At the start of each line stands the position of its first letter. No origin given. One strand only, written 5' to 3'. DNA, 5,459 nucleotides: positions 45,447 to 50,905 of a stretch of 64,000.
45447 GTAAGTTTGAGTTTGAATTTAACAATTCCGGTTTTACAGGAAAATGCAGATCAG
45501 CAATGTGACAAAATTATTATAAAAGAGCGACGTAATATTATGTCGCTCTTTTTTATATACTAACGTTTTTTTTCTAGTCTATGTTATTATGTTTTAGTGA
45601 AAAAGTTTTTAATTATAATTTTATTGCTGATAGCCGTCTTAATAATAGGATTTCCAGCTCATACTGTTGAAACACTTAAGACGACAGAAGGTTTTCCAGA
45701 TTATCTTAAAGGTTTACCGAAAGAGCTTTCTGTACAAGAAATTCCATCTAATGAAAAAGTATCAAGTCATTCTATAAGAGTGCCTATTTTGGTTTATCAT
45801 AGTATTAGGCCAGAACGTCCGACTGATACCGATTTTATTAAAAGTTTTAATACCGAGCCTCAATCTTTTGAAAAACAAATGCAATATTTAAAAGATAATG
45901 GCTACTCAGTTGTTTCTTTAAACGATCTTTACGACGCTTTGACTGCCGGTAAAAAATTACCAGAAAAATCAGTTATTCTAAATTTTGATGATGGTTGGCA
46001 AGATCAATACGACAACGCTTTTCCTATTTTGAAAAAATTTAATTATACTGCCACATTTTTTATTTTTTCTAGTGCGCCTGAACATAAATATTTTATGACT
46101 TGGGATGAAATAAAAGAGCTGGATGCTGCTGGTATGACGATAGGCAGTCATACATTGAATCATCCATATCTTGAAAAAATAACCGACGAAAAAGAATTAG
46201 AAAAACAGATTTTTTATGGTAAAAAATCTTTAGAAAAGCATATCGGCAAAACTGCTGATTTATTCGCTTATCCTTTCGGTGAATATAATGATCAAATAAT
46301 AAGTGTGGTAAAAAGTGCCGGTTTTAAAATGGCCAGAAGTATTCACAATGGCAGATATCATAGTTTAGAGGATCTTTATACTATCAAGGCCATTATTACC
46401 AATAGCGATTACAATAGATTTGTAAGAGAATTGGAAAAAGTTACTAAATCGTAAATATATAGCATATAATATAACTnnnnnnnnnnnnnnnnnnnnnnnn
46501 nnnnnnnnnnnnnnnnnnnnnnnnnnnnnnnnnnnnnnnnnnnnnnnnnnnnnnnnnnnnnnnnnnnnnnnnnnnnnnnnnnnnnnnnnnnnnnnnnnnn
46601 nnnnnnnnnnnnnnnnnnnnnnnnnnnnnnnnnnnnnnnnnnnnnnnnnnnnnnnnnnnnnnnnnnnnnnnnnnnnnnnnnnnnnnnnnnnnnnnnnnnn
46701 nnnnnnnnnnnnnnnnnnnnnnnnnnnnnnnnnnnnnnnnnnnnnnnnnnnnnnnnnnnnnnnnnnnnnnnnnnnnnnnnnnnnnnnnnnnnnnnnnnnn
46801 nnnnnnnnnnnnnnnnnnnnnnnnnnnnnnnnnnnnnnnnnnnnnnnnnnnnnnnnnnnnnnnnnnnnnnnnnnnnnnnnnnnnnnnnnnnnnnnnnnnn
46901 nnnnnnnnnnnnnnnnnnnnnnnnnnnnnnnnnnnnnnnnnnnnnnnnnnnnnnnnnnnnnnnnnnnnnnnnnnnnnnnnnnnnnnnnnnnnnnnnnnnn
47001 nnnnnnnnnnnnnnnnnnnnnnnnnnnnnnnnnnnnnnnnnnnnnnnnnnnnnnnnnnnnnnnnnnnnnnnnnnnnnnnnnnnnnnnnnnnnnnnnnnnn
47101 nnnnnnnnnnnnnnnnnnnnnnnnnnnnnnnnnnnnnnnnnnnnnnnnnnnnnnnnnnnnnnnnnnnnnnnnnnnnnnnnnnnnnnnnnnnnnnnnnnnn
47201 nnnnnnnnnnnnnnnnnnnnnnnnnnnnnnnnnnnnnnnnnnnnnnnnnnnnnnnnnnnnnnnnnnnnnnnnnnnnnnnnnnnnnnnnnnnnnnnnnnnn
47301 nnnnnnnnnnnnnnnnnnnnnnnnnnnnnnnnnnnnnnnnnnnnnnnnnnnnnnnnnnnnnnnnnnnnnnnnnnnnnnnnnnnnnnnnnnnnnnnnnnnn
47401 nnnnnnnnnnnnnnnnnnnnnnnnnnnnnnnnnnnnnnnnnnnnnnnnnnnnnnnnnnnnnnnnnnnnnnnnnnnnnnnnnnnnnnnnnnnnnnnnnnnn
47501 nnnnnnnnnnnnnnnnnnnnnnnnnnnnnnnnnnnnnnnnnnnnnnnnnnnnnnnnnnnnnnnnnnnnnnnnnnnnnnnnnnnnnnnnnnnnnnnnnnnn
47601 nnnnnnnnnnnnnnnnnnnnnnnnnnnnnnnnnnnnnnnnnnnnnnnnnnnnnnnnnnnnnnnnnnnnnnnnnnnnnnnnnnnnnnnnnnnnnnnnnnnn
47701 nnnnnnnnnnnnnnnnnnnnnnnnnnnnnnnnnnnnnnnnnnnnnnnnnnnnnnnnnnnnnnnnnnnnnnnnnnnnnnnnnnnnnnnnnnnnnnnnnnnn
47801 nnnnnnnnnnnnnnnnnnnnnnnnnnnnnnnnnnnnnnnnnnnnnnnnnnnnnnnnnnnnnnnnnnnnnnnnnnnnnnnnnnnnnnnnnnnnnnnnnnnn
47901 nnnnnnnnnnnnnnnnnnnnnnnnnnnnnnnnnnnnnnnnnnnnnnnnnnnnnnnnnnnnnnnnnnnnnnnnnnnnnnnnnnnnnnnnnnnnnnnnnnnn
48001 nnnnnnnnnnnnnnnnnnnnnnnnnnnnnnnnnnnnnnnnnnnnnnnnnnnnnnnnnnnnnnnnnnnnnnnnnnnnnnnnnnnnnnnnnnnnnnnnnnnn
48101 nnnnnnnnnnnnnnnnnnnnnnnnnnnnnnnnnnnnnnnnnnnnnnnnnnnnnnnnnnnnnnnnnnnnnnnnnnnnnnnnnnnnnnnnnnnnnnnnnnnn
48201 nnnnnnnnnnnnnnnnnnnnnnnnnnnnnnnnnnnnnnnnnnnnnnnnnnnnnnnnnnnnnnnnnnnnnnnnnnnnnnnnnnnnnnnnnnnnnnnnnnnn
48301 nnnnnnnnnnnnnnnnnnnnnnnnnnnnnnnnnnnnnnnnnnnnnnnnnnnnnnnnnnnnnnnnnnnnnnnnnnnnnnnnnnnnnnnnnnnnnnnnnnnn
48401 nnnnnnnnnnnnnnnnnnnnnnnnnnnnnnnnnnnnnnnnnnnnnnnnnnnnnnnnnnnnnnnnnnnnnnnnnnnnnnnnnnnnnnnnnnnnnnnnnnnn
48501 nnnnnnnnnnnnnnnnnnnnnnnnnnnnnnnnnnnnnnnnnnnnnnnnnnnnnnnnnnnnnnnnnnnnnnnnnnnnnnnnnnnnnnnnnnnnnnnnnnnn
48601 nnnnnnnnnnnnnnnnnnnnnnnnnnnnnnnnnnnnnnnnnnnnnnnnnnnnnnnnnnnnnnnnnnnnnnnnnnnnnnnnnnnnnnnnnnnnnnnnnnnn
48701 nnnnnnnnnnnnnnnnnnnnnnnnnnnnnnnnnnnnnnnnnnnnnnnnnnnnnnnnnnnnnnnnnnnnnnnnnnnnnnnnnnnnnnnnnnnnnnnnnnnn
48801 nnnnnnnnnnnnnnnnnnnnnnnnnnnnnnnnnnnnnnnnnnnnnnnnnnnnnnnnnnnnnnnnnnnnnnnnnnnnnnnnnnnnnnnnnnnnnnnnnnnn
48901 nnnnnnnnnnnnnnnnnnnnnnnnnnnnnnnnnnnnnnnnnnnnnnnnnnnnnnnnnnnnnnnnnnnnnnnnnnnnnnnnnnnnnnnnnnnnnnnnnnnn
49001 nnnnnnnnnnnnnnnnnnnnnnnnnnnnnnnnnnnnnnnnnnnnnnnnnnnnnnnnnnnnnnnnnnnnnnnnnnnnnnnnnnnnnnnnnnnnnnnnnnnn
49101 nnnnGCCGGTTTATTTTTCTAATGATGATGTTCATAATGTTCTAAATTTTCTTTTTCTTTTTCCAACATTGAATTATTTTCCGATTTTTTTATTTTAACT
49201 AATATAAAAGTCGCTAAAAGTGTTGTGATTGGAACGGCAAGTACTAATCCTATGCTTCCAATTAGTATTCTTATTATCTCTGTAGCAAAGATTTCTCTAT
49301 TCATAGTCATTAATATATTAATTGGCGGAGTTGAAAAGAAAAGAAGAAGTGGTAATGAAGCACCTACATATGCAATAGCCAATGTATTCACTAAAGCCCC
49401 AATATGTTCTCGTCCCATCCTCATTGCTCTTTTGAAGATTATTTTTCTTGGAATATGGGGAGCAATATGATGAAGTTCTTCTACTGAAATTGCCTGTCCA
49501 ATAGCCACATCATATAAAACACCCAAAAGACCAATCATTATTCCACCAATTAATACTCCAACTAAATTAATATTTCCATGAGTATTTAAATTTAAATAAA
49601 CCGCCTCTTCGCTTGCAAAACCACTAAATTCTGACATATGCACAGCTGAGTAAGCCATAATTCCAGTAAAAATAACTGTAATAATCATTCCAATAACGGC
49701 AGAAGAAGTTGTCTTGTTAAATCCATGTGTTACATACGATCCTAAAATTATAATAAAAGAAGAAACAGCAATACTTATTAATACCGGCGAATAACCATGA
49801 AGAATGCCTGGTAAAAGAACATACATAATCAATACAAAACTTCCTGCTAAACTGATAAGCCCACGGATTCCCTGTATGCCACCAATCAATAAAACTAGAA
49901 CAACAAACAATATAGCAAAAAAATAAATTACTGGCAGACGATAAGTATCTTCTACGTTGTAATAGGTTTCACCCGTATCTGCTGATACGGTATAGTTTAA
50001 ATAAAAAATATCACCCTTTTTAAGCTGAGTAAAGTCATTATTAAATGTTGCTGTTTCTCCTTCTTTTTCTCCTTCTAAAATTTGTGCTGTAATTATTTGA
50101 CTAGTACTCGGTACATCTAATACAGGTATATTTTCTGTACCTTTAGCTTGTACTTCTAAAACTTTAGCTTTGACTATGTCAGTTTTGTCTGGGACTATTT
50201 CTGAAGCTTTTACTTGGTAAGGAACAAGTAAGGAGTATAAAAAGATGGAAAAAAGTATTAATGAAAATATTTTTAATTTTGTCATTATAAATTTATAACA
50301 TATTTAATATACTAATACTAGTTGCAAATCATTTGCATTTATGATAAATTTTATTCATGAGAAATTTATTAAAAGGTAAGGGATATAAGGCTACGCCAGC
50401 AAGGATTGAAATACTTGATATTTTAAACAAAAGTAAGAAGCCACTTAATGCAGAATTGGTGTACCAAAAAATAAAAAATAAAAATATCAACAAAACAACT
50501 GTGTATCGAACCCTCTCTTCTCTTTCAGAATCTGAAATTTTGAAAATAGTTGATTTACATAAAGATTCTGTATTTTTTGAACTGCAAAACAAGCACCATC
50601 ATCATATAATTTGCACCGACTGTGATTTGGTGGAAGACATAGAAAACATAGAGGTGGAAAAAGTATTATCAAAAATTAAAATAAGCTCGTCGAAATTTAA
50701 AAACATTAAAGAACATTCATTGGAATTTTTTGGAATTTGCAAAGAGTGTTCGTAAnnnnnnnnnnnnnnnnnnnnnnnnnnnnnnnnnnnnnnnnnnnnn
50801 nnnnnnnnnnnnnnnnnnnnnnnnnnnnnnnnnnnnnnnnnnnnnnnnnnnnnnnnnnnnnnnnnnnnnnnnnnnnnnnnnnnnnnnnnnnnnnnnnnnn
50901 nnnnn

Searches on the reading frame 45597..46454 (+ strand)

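Call 16: search_protein_families(library=pfam, proteins=[window:45597-46454:+], max_evalue=0.001)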
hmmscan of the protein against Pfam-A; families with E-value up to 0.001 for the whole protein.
window:45597-46454:+ (285 aa): 2 families
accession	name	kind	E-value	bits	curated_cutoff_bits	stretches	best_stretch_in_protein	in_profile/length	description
PF01522.26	Polysacc_deac_1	-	5.7e-32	110.7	23.1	1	119-245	2-123/124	Polysaccharide deacetylase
PF03065.20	Glyco_hydro_57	-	1.1e-06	28.6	21.2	1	147-245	72-168/291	Glycosyl hydrolase family 57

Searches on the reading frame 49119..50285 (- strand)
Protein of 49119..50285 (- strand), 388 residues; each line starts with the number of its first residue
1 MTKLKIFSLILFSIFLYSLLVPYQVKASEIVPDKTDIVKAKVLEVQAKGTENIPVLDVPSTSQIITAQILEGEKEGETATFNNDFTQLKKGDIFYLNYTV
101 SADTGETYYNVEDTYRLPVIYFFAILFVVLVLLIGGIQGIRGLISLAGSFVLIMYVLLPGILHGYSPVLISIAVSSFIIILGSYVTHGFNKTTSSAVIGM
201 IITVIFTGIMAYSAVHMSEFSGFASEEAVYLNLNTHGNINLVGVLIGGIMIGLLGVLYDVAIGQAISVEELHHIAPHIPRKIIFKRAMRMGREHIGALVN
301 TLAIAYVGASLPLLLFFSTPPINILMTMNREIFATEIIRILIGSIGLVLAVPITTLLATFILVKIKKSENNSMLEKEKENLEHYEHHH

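Call 16: search_protein_families(library=pfam, proteins=[window:49119-50285:-], max_evalue=0.001)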
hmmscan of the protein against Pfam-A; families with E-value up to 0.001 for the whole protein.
window:49119-50285:- (388 aa): 1 family
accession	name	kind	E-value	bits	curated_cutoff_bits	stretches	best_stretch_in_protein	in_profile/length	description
PF07907.16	YibE_F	-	3.5e-65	220.4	27.2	1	120-359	1-240/241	YibE/F-like protein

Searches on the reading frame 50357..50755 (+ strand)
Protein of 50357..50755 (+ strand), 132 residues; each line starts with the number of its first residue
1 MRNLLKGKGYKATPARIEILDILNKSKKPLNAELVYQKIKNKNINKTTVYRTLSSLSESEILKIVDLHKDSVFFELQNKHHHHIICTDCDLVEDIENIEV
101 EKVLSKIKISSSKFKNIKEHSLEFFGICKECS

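Call 16: search_protein_families(library=pfam, proteins=[window:50357-50755:+], max_evalue=0.001)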
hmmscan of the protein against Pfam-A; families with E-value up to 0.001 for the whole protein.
window:50357-50755:+ (132 aa): 2 families
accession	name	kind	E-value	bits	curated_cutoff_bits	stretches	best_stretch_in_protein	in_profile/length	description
PF01475.25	FUR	-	7.7e-25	87.8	23.1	1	8-124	2-120/121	Ferric uptake regulator family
PF07106.19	TBPIP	-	1.1e-05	25.6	22.8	1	19-63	6-49/62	TBPIP/Hop2 winged helix domain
